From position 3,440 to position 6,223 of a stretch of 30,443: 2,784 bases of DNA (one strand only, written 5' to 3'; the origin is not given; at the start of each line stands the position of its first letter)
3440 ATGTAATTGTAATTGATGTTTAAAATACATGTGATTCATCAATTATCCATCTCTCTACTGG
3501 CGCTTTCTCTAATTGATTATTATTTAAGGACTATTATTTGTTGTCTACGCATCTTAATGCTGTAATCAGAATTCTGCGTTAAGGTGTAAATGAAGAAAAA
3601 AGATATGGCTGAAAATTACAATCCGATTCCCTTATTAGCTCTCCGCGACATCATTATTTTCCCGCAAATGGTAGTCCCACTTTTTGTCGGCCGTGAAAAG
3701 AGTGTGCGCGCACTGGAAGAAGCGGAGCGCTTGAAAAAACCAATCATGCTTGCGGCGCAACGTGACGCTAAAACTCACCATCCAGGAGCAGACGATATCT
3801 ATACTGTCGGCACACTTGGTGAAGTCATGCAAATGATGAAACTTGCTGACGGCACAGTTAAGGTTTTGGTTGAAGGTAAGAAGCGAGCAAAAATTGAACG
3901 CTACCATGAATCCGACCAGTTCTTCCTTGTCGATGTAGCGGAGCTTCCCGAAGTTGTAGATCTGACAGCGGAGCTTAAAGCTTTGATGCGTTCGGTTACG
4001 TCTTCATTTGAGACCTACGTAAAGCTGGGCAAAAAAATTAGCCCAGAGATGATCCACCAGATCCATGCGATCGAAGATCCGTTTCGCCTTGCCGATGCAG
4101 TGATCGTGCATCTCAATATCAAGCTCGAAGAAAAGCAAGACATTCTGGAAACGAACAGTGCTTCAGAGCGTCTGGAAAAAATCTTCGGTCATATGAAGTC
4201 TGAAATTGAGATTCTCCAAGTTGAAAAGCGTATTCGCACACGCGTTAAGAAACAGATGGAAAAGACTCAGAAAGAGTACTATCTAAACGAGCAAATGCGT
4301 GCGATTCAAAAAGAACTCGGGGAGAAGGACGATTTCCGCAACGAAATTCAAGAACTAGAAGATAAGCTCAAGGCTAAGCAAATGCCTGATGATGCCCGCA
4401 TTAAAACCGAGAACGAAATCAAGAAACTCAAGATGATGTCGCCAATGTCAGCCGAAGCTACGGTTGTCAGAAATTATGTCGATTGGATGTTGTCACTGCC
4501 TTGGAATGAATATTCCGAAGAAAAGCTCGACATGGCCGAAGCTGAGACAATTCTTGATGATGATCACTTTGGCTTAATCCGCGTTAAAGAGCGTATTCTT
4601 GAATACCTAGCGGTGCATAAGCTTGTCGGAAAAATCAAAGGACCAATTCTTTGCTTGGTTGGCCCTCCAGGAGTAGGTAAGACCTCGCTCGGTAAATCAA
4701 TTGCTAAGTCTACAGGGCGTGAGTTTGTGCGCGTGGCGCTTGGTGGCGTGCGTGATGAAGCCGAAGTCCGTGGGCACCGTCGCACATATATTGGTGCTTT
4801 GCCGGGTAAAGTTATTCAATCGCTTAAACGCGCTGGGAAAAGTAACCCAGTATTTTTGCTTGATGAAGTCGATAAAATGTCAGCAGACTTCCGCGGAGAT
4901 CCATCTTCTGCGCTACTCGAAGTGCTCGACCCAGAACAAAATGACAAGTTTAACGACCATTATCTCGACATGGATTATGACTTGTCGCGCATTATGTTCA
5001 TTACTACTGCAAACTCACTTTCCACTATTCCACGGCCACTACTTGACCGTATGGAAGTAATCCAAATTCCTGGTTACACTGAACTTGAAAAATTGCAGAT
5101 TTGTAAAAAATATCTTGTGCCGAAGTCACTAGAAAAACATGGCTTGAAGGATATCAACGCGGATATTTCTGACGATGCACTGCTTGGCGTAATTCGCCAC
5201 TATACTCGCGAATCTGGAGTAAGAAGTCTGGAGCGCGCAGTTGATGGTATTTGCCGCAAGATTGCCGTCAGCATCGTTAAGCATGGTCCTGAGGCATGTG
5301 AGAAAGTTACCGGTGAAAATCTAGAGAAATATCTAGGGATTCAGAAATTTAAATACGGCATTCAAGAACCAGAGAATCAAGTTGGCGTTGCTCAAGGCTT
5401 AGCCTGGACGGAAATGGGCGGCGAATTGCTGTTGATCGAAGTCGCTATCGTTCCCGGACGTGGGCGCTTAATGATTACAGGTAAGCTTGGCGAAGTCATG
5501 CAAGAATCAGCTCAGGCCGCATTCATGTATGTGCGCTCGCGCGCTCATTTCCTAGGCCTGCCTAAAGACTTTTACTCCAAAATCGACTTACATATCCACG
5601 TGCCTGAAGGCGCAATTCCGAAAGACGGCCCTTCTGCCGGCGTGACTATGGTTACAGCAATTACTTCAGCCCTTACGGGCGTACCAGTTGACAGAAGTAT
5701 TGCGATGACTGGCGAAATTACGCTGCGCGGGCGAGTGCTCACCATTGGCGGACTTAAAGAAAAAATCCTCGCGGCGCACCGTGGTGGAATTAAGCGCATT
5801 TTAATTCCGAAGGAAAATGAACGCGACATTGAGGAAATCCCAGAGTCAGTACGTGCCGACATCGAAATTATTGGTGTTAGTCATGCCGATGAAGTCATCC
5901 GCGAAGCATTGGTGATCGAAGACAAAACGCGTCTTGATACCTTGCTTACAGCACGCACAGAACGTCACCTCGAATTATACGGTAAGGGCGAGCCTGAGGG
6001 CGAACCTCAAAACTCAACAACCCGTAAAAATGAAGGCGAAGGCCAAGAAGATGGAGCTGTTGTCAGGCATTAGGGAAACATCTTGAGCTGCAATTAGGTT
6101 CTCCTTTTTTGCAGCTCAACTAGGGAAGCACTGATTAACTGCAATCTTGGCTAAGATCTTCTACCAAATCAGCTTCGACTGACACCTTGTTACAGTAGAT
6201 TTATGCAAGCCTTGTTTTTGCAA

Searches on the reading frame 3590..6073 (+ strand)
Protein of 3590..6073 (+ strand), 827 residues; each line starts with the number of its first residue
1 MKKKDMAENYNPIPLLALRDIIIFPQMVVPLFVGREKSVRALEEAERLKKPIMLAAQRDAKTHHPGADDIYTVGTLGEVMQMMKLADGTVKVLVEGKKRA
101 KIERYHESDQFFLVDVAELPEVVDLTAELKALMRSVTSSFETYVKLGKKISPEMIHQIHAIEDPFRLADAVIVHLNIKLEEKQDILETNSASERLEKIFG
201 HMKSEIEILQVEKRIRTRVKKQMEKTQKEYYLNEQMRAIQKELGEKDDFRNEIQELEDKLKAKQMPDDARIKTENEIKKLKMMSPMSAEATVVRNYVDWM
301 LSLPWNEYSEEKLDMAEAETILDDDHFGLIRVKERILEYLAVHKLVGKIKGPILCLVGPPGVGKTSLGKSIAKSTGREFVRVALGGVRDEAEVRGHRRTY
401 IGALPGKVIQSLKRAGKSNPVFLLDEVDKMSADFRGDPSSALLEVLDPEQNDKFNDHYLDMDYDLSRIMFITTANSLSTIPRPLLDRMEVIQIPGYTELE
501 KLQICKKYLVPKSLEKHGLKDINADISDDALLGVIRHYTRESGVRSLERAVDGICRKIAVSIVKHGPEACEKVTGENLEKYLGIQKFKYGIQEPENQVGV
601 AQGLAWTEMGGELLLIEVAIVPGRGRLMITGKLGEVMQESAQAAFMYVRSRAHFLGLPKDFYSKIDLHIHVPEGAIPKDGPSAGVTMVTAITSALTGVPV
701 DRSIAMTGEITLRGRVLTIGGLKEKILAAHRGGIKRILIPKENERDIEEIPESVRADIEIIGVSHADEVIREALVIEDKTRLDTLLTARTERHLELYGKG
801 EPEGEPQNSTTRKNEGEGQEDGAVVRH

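Call 10: search_protein_families(library=pfam, proteins=[window:3590-6073:+])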
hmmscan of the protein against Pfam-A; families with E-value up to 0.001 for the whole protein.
window:3590-6073:+ (827 aa): 8 families
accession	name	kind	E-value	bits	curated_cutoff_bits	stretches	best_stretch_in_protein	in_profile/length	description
PF05362.19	Lon_C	-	4.4e-92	307.7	21.1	1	572-775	1-204/205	Lon protease (S16) C-terminal proteolytic domain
PF02190.22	LON_substr_bdg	-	9.2e-51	173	28.7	1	13-203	2-199/200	ATP-dependent protease La (LON) substrate-binding domain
PF00004.35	AAA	-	6.7e-25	88.5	21.2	1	354-492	1-127/131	ATPase family associated with various cellular activities (AAA)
PF22667.2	Lon_lid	-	9.1e-20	70.5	27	1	515-566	1-52/57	Lon protease AAA+ ATPase lid domain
PF07728.20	AAA_5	-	5.4e-10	39.8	22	1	354-487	2-138/139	AAA domain (dynein-related subfamily)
PF13541.12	ChlI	-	1.4e-05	25.4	27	1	616-743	1-121/121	Subunit ChlI of Mg-chelatase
PF13401.12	AAA_22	-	9e-05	23.2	27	0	353-433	7-99/130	AAA domain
PF13191.12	AAA_16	-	0.00021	22.3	32.6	1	351-428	24-103/167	AAA ATPase domain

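Call 12: find_encoding_contigs(protein=window:3590-6073:+, flank=4000, max_places=10)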
Protein window:3590-6073:+ (827 aa): no gene with exactly this product is on record in the collection.

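Call 17: find_homologous_proteins(query=window:3590-6073:+, max_evalue=1e-100)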
Query window:3590-6073:+ (827 aa): 8000 proteins with E <= 1e-100 among 8000 candidates; the best 120 are listed.
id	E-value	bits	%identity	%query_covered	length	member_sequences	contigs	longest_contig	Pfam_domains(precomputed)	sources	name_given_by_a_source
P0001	0.0e+0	1822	100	100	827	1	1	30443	PF02190.23,PF05362.20,PF00004.36,PF22667.3,PF07728.21,PF13541.13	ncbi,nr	ncbi:endopeptidase La [bacterium]|nr:endopeptidase La [bacterium]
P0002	0.0e+0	1474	83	96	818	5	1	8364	PF02190.23,PF05362.20,PF00004.36,PF22667.3,PF07728.21,PF13541.13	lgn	-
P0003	0.0e+0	1470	82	99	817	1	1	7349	PF02190.23,PF05362.20,PF00004.36,PF22667.3,PF07728.21,PF13541.13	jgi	-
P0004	0.0e+0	1470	80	99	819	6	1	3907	PF02190.23,PF05362.20,PF00004.36,PF22667.3,PF07728.21,PF13541.13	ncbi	-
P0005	0.0e+0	1460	83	96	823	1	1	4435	PF02190.23,PF05362.20,PF00004.36,PF22667.3,PF07728.21,PF13541.13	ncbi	-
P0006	0.0e+0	1459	83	96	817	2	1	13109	PF02190.23,PF05362.20,PF00004.36,PF22667.3,PF07728.21,PF13541.13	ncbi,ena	-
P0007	0.0e+0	1453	80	99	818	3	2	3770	PF02190.23,PF05362.20,PF00004.36,PF22667.3,PF07728.21,PF13541.13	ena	-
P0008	0.0e+0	1452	81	96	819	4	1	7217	PF02190.23,PF05362.20,PF00004.36,PF22667.3,PF07728.21,PF13541.13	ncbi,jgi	jgi:ATP-dependent Lon protease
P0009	0.0e+0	1451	80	99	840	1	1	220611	PF02190.23,PF05362.20,PF00004.36,PF22667.3,PF07728.21,PF13541.13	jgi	-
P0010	0.0e+0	1449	80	98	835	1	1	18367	PF02190.23,PF05362.20,PF00004.36,PF22667.3,PF07728.21,PF13541.13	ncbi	-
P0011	0.0e+0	1448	80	99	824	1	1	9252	PF02190.23,PF05362.20,PF00004.36,PF22667.3,PF07728.21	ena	-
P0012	0.0e+0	1448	82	96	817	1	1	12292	PF02190.23,PF05362.20,PF00004.36,PF22667.3,PF07728.21,PF13541.13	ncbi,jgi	jgi:ATP-dependent Lon protease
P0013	0.0e+0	1445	81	96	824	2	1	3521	PF02190.23,PF05362.20,PF00004.36,PF22667.3,PF07728.21,PF13541.13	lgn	-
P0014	0.0e+0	1443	80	99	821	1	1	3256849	PF02190.23,PF05362.20,PF00004.36,PF22667.3,PF07728.21,PF13541.13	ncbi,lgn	ncbi:MAG: endopeptidase La [Bdellovibrionota bacterium]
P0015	0.0e+0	1443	80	99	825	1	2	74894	PF02190.23,PF05362.20,PF00004.36,PF22667.3,PF07728.21,PF13541.13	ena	-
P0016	0.0e+0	1442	82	96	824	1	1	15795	PF02190.23,PF05362.20,PF00004.36,PF22667.3,PF07728.21,PF13541.13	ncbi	-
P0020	0.0e+0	1434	81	95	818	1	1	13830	PF02190.23,PF05362.20,PF00004.36,PF22667.3,PF07728.21,PF13541.13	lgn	-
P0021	0.0e+0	1429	81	96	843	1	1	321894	PF02190.23,PF05362.20,PF00004.36,PF22667.3,PF07728.21,PF13541.13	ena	-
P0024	0.0e+0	1424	82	93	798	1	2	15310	PF02190.23,PF05362.20,PF00004.36,PF22667.3,PF07728.21,PF13541.13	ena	-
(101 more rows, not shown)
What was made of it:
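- Tried and rejected: The nearest Lon is 83% identical (call 17).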

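Call 19: find_encoding_contigs(protein=P0002, flank=5000, max_places=3)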
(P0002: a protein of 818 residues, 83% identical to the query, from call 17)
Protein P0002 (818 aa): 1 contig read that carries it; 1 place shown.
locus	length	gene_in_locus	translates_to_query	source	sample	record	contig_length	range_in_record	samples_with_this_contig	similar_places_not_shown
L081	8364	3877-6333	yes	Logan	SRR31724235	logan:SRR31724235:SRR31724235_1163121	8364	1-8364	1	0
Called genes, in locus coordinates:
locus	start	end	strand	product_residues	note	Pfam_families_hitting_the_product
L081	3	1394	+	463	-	?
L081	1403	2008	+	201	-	PF00574:CLP_protease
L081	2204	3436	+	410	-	PF06689:zf-C4_ClpX, PF05496:RuvB_N (weak), PF01078:Mg_chelatase (faint), PF13401:AAA_22 (faint), PF00004:AAA, PF07724:AAA_2, PF07728:AAA_5 (faint), PF10431:ClpB_D2-small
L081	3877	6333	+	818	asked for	PF02190:LON_substr_bdg, PF00004:AAA, PF07728:AAA_5, PF22667:Lon_lid, PF05362:Lon_C, PF13541:ChlI (weak)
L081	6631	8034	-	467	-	PF00963:Cohesin, PF13715:CarbopepD_reg_2 (faint), PF22904:NOMO1-like_2nd (faint), PF14686:fn3_3 (faint), PF17210:SdrD_B (faint), PF13620:CarboxypepD_reg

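Call 20: find_encoding_contigs(protein=P0006, flank=5000, max_places=3)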
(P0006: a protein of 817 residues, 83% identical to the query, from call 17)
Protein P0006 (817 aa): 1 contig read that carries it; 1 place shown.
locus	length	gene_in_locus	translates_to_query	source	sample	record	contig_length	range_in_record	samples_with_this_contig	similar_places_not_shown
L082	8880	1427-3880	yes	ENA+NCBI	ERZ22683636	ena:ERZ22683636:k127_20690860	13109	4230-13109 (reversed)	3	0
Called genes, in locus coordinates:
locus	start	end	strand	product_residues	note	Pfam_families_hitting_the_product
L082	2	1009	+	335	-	?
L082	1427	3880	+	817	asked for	PF02190:LON_substr_bdg, PF00004:AAA, PF07728:AAA_5, PF22667:Lon_lid, PF05362:Lon_C, PF13541:ChlI (weak)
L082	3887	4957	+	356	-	PF13472:Lipase_GDSL_2 (faint)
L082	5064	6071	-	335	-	-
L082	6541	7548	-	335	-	-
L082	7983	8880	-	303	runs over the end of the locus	-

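Call 21: find_encoding_contigs(protein=P0012, flank=5000, max_places=3)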
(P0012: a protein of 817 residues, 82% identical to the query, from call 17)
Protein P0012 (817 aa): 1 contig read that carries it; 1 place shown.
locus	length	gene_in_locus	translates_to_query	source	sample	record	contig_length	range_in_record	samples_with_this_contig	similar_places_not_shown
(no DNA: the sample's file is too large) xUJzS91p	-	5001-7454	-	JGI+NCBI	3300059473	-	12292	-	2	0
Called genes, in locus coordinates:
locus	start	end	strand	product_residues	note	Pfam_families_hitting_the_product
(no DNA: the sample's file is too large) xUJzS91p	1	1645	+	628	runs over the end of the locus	-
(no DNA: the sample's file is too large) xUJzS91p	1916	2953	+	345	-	PF05697:Trigger_N, PF05698:Trigger_C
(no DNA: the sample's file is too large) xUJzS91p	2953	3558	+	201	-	PF00574:CLP_protease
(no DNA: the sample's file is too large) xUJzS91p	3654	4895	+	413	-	PF06689:zf-C4_ClpX, PF05496:RuvB_N (weak), PF01078:Mg_chelatase (faint), PF00004:AAA, PF07724:AAA_2, PF07728:AAA_5 (weak), PF13401:AAA_22 (weak), PF10431:ClpB_D2-small, +1 more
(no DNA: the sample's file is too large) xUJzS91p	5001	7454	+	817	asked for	PF02190:LON_substr_bdg, PF00004:AAA, PF07728:AAA_5, PF22667:Lon_lid, PF05362:Lon_C, PF13541:ChlI (weak)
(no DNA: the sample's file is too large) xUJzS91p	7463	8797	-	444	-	?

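Call 34: find_encoding_contigs(protein=P0016, flank=4000, max_places=2)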
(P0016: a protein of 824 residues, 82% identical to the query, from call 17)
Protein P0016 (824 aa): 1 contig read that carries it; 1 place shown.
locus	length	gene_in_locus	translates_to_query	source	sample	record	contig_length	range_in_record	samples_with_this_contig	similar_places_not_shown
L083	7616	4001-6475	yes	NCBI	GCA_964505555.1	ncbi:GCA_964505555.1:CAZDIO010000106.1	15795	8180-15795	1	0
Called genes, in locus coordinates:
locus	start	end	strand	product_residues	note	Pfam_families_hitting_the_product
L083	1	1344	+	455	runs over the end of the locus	PF05697:Trigger_N, PF00254:FKBP_C, PF05698:Trigger_C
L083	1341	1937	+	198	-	PF00574:CLP_protease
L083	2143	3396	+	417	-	PF06689:zf-C4_ClpX, PF01078:Mg_chelatase (faint), PF00004:AAA, PF07724:AAA_2, PF07728:AAA_5 (faint), PF13401:AAA_22 (faint), PF10431:ClpB_D2-small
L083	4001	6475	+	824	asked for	PF02190:LON_substr_bdg, PF00004:AAA, PF07728:AAA_5, PF22667:Lon_lid, PF05362:Lon_C, PF13541:ChlI (weak)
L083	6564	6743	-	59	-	-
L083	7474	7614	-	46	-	?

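Call 35: find_encoding_contigs(protein=P0003, flank=4000, max_places=2)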
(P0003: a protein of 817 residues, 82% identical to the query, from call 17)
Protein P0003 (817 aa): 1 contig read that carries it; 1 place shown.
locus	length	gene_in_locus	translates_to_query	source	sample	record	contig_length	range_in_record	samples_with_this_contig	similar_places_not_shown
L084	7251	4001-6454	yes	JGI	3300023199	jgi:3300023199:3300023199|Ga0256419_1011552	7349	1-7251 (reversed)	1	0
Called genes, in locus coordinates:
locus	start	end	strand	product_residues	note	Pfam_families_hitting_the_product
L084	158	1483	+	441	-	PF05697:Trigger_N, PF00254:FKBP_C, PF05698:Trigger_C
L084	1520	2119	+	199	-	PF00574:CLP_protease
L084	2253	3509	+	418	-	PF06689:zf-C4_ClpX, PF01078:Mg_chelatase (faint), PF05496:RuvB_N (faint), PF14532:Sigma54_activ_2 (faint), PF00004:AAA, PF07724:AAA_2, PF07728:AAA_5 (weak), PF10431:ClpB_D2-small, +1 more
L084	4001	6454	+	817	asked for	PF02190:LON_substr_bdg, PF00004:AAA, PF07728:AAA_5, PF22667:Lon_lid, PF05362:Lon_C, PF13541:ChlI (weak)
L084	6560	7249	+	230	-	?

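Call 36: find_encoding_contigs(protein=P0014, flank=4000, max_places=2)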
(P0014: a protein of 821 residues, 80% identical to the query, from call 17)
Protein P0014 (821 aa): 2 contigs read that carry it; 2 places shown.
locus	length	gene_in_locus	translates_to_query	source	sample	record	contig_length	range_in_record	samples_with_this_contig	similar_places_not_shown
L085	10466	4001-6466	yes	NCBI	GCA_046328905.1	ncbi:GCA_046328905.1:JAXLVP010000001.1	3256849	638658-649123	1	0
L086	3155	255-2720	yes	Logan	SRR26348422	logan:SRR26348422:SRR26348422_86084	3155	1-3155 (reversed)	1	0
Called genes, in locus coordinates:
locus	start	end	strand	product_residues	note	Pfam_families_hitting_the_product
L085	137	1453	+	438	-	PF05697:Trigger_N, PF05698:Trigger_C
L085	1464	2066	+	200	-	PF00574:CLP_protease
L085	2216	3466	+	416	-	PF06689:zf-C4_ClpX, PF01078:Mg_chelatase (faint), PF05496:RuvB_N (faint), PF00004:AAA, PF07724:AAA_2, PF07728:AAA_5 (weak), PF10431:ClpB_D2-small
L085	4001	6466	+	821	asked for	PF02190:LON_substr_bdg, PF00004:AAA, PF07728:AAA_5, PF22667:Lon_lid, PF05362:Lon_C, PF13541:ChlI (weak)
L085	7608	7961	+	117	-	-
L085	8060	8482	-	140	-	PF07963:N_methyl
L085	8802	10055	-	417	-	PF07940:Hepar_II_III_C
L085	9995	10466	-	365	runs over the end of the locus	-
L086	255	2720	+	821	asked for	PF02190:LON_substr_bdg, PF00004:AAA, PF07728:AAA_5, PF22667:Lon_lid, PF05362:Lon_C, PF13541:ChlI (weak)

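Call 42: find_encoding_contigs(protein=P0010, flank=3500, max_places=2)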
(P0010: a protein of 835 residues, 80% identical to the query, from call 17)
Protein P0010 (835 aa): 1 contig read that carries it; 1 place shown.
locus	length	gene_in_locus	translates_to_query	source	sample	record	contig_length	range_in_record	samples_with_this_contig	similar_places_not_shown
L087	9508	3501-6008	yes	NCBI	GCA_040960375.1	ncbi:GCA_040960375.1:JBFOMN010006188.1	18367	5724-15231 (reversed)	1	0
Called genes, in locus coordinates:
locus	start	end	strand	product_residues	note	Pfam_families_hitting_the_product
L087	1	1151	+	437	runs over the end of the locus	PF05697:Trigger_N, PF00254:FKBP_C, PF05698:Trigger_C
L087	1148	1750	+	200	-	PF00574:CLP_protease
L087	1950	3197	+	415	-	PF06689:zf-C4_ClpX, PF01078:Mg_chelatase (faint), PF05496:RuvB_N (faint), PF00004:AAA, PF07724:AAA_2, PF07728:AAA_5 (faint), PF13401:AAA_22 (faint), PF10431:ClpB_D2-small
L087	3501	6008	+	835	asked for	PF02190:LON_substr_bdg, PF00004:AAA, PF07728:AAA_5, PF22667:Lon_lid, PF05362:Lon_C, PF13541:ChlI (weak)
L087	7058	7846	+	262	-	-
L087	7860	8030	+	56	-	-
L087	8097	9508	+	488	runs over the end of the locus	PF00069:Pkinase, PF01636:APH (faint), PF07714:PK_Tyr_Ser-Thr, PF22303:OspG_kinase (faint), PF03109:ABC1, PF18902:DUF5658 (weak)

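Call 43: find_encoding_contigs(protein=P0021, flank=3500, max_places=2)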
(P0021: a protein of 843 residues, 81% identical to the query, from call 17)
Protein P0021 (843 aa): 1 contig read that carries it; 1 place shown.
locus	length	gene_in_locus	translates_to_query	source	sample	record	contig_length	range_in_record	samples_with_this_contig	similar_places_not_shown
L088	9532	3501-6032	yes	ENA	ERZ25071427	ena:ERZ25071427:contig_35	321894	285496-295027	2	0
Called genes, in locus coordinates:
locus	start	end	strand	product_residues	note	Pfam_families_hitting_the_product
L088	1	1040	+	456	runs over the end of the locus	PF05697:Trigger_N, PF05698:Trigger_C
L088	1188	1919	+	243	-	PF00574:CLP_protease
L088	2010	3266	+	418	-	PF06689:zf-C4_ClpX, PF01078:Mg_chelatase (faint), PF05496:RuvB_N (weak), PF00004:AAA, PF07724:AAA_2, PF07728:AAA_5 (weak), PF13401:AAA_22 (faint), PF10431:ClpB_D2-small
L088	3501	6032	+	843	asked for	PF02190:LON_substr_bdg, PF00004:AAA, PF07728:AAA_5, PF22667:Lon_lid, PF05362:Lon_C, PF13541:ChlI (weak)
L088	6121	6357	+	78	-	-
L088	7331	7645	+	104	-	-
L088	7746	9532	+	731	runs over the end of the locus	PF07715:Plug, PF00593:TonB_dep_Rec_b-barrel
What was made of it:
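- The same kind of structure is present in four independent assemblies, including contigs of 3.26 Mb and 322 kb (calls 34, 36, 43).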

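Call 44: find_encoding_contigs(protein=P0024, flank=3500, max_places=2)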
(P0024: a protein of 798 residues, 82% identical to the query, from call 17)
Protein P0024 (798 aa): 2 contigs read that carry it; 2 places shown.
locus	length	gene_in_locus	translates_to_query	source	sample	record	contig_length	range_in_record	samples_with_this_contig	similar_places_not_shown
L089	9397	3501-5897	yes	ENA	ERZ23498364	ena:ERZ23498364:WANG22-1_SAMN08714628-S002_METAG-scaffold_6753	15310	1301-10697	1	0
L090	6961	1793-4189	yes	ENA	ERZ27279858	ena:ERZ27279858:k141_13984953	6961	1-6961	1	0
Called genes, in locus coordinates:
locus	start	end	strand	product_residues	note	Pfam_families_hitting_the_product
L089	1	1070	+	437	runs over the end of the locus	PF05697:Trigger_N, PF05698:Trigger_C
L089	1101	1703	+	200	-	PF00574:CLP_protease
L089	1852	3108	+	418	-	PF06689:zf-C4_ClpX, PF01078:Mg_chelatase (faint), PF05496:RuvB_N (faint), PF00004:AAA, PF07724:AAA_2, PF07728:AAA_5 (weak), PF13401:AAA_22 (faint), PF10431:ClpB_D2-small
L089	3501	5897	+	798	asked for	PF02190:LON_substr_bdg, PF00004:AAA, PF07728:AAA_5, PF22667:Lon_lid, PF05362:Lon_C, PF13541:ChlI (weak)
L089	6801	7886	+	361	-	PF00724:Oxidored_FMN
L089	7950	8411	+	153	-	PF00578:AhpC-TSA, PF08534:Redoxin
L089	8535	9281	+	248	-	PF00106:adh_short, PF08659:KR, PF01370:Epimerase (faint), PF13561:adh_short_C2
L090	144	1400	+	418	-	PF06689:zf-C4_ClpX, PF01078:Mg_chelatase (faint), PF05496:RuvB_N (faint), PF00004:AAA, PF07724:AAA_2, PF07728:AAA_5 (weak), PF13401:AAA_22 (faint), PF10431:ClpB_D2-small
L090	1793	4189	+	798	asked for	PF02190:LON_substr_bdg, PF00004:AAA, PF07728:AAA_5, PF22667:Lon_lid, PF05362:Lon_C, PF13541:ChlI (weak)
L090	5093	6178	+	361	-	PF00724:Oxidored_FMN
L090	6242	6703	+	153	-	PF00578:AhpC-TSA, PF08534:Redoxin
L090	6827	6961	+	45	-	?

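Call 66: find_encoding_contigs(protein=P0020, flank=3000, max_places=3)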
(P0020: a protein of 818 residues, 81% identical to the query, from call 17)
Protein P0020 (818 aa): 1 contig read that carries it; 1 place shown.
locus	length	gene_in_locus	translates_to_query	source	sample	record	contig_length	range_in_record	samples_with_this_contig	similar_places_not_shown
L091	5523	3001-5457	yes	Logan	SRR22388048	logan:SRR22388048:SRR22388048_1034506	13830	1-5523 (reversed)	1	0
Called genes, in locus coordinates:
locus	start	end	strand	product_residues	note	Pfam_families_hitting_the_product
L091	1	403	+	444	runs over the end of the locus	PF05697:Trigger_N, PF05698:Trigger_C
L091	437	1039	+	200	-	PF00574:CLP_protease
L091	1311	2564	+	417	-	PF06689:zf-C4_ClpX, PF01078:Mg_chelatase (faint), PF05496:RuvB_N (faint), PF00004:AAA, PF07724:AAA_2, PF07728:AAA_5 (weak), PF13401:AAA_22 (faint), PF10431:ClpB_D2-small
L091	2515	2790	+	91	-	-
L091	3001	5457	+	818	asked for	PF02190:LON_substr_bdg, PF00004:AAA, PF07728:AAA_5, PF22667:Lon_lid, PF05362:Lon_C, PF13541:ChlI (weak)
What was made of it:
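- Tried and rejected: The last contig look-up (L091) ended 66 nt after lon and added nothing (call 66).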
